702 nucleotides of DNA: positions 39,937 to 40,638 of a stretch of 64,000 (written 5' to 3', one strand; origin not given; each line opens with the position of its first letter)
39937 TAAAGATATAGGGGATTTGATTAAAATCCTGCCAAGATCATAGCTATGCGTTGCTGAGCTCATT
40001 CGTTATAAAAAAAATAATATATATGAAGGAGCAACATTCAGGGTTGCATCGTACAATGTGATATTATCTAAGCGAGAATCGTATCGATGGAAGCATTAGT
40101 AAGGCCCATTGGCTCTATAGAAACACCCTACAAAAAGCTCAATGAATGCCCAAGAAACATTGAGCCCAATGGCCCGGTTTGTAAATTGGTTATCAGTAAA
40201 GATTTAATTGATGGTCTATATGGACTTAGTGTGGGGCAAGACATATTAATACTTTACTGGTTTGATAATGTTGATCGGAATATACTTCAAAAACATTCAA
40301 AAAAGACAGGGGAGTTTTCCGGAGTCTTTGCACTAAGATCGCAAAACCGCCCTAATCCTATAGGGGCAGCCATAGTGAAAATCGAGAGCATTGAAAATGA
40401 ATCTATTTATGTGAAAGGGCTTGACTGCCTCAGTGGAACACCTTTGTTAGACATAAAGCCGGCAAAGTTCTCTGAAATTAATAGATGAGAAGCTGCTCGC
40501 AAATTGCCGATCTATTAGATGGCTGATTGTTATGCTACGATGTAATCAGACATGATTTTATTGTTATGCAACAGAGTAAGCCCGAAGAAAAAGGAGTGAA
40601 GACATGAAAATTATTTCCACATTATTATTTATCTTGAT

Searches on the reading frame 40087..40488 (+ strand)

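Call 66: search_protein_families(library=pfam, proteins=[window:40087-40488:+], max_evalue=0.0001)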
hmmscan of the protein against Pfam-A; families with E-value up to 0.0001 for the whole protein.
window:40087-40488:+ (133 aa): 1 family
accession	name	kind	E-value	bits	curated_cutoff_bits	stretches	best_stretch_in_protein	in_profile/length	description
PF01980.22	TrmO_N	-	4.9e-23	82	26.8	1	31-125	13-110/116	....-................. O N-terminal domain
